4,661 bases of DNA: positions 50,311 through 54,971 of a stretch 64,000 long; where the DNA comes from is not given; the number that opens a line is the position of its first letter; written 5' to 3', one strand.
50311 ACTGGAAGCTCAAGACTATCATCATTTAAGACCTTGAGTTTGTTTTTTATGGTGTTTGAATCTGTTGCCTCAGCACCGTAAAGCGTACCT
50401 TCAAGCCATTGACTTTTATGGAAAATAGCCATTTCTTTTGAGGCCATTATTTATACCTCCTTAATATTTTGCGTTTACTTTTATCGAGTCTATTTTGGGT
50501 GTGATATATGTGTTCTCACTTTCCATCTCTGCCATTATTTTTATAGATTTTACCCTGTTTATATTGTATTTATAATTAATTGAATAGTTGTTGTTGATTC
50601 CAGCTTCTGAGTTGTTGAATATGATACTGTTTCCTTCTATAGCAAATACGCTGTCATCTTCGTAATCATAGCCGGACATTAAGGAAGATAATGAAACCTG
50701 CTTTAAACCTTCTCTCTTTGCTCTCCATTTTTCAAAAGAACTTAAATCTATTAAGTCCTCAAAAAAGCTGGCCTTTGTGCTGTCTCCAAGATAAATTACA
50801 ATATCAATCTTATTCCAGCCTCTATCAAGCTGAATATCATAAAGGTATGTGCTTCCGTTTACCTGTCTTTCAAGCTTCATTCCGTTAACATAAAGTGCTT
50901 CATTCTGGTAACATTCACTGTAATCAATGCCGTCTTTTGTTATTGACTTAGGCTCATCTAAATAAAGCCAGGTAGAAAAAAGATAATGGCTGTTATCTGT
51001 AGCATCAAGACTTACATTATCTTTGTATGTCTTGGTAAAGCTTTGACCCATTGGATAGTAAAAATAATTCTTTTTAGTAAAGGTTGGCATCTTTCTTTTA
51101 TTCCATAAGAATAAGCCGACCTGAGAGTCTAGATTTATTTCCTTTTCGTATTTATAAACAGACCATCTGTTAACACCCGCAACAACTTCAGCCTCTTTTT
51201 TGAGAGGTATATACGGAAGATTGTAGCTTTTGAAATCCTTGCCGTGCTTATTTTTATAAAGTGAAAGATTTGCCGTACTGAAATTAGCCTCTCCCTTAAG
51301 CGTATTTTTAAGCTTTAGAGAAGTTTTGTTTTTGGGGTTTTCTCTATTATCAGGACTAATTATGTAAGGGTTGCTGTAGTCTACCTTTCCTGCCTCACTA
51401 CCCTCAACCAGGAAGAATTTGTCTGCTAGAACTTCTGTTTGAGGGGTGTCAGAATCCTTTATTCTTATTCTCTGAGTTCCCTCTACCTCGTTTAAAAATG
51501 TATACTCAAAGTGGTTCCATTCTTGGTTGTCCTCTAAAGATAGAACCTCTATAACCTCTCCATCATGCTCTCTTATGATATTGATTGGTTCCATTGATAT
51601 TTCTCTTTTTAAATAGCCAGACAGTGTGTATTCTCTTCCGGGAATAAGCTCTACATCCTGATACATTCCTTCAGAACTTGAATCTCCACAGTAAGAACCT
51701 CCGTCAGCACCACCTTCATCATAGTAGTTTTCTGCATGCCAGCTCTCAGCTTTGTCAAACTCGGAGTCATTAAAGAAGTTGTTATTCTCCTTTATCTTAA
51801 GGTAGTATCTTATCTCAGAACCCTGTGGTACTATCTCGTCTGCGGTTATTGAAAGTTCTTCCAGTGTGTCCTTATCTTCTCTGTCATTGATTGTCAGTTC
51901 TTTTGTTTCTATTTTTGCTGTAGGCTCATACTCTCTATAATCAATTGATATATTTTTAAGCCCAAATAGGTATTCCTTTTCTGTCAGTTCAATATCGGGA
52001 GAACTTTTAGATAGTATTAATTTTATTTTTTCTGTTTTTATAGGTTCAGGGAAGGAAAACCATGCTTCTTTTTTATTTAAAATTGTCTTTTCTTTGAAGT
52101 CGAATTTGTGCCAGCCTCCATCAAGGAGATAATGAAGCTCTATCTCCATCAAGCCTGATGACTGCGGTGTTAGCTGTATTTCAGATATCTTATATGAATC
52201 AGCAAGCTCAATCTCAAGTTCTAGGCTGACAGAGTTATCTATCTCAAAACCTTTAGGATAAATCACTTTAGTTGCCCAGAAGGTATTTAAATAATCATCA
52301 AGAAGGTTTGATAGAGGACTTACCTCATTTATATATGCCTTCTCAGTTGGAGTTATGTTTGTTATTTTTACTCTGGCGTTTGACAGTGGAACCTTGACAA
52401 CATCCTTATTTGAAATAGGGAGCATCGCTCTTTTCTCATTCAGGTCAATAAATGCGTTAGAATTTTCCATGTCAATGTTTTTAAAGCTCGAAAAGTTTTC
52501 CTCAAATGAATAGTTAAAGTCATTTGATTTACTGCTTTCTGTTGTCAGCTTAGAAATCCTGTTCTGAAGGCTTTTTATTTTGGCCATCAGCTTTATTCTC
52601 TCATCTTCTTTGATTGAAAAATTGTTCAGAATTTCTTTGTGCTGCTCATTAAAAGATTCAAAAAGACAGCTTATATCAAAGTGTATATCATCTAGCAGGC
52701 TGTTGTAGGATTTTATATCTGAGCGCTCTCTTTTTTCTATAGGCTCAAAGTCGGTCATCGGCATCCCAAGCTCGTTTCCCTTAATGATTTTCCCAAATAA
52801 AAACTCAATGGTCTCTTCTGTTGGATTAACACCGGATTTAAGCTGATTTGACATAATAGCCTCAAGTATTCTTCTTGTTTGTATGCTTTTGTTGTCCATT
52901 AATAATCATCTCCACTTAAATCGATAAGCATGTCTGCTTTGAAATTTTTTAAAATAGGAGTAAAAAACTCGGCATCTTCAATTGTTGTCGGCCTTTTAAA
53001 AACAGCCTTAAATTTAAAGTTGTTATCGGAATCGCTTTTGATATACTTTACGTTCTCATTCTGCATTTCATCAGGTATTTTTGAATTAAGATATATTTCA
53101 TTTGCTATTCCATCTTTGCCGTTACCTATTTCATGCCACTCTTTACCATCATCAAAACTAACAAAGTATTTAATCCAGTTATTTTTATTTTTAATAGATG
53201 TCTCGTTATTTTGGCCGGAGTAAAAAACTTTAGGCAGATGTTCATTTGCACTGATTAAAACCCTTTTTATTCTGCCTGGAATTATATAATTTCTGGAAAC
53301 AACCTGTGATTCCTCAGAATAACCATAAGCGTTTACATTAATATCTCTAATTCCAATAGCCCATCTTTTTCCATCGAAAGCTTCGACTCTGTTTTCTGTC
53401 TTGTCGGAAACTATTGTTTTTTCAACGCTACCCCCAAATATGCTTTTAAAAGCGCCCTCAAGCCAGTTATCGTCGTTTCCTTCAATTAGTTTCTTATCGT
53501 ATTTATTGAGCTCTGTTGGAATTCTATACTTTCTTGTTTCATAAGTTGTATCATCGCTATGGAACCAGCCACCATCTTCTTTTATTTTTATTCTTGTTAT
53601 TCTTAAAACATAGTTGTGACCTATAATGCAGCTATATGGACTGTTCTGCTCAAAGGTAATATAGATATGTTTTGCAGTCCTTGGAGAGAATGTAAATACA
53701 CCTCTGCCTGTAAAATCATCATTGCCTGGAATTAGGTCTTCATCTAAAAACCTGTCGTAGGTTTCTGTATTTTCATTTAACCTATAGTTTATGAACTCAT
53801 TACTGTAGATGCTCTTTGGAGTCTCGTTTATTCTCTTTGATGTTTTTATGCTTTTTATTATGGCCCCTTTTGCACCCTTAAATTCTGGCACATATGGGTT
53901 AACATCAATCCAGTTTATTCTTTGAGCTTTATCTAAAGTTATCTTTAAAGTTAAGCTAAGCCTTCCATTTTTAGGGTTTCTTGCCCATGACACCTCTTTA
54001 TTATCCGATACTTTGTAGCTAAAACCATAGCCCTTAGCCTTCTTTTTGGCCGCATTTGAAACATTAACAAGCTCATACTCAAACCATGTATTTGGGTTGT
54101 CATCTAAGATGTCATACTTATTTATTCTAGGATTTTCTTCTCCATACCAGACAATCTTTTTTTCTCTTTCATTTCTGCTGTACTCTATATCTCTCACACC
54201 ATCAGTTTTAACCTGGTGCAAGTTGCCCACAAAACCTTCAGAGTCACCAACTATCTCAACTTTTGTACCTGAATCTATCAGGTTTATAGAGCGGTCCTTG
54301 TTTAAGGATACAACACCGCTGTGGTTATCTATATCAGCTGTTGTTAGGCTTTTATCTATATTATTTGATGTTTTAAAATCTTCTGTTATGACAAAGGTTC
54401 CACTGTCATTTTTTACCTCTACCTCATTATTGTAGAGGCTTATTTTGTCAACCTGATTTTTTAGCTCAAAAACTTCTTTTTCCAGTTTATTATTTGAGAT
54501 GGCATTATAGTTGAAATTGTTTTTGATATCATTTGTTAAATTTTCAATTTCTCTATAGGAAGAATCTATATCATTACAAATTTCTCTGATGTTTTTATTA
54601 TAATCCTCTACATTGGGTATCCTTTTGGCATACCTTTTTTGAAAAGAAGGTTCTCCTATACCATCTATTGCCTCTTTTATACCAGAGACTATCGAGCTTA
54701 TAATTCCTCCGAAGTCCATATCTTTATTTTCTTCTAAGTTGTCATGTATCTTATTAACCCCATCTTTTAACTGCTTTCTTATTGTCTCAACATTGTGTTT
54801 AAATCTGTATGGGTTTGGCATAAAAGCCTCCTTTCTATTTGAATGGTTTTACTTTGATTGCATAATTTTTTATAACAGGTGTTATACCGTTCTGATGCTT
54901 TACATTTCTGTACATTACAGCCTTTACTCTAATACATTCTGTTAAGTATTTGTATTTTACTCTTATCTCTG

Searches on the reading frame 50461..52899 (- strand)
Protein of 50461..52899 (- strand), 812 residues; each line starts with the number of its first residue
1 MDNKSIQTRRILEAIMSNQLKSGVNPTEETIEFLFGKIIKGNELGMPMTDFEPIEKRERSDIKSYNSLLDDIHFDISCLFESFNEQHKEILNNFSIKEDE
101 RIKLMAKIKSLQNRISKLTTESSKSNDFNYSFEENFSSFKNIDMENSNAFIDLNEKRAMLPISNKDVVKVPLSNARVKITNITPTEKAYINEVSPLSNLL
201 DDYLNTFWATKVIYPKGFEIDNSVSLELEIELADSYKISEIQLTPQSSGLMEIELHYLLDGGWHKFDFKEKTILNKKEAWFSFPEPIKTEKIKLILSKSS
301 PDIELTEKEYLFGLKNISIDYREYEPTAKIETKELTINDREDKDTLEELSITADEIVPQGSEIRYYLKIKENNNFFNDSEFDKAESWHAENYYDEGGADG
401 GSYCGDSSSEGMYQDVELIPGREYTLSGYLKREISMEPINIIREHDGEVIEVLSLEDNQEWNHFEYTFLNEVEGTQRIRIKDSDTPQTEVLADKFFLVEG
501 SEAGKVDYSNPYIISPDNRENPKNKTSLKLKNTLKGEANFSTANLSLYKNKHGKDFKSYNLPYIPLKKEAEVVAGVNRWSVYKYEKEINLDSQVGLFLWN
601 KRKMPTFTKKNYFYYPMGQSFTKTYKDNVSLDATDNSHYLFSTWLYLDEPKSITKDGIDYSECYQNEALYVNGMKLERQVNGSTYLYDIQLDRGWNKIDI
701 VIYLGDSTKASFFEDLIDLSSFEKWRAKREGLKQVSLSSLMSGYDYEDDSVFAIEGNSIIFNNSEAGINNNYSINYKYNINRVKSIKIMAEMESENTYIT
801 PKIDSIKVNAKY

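Call 40: search_protein_families(library=pfam, proteins=[window:50461-52899:-], max_evalue=0.001)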
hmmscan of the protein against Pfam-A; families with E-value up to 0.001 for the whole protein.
window:50461-52899:- (812 aa): 0 families

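Call 41: search_protein_families(library=phrogs, proteins=[window:50461-52899:-], max_evalue=0.001)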
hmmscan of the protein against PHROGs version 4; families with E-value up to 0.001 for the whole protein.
window:50461-52899:- (812 aa): 1 family
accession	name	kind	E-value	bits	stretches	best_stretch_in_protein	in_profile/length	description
phrog_19683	-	head and packaging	6.3e-37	128.1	2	2-374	3-368/761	virion structural protein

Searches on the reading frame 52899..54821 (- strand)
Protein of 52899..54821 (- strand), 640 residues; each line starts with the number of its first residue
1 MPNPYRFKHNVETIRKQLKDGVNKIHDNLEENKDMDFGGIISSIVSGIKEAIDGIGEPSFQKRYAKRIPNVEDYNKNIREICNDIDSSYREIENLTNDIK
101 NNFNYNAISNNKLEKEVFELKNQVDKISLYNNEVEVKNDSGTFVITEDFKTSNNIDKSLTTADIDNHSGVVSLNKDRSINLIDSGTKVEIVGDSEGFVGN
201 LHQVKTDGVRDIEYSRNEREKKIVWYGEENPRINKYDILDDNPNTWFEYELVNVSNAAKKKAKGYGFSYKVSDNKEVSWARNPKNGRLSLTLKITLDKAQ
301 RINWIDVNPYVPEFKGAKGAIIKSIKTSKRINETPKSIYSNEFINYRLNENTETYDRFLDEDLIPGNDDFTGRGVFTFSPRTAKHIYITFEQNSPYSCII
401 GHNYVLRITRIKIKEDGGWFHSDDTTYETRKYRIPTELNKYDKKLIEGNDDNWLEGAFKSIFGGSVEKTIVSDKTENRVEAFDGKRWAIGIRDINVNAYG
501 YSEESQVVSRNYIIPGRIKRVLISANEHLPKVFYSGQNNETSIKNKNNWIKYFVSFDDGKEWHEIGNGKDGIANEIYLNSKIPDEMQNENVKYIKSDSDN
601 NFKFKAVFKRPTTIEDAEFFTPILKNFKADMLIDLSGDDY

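Call 40: search_protein_families(library=pfam, proteins=[window:52899-54821:-], max_evalue=0.001)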
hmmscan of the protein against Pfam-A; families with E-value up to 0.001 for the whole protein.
window:52899-54821:- (640 aa): 0 families

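Call 41: search_protein_families(library=phrogs, proteins=[window:52899-54821:-], max_evalue=0.001)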
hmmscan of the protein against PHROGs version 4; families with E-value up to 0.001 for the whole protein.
window:52899-54821:- (640 aa): 2 families
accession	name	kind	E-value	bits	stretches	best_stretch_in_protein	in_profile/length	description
phrog_21108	-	head and packaging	6.2e-73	246.6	2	5-342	3-346/1867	virion structural protein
phrog_20243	-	head and packaging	2.1e-05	23.9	1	52-310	50-282/761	virion structural protein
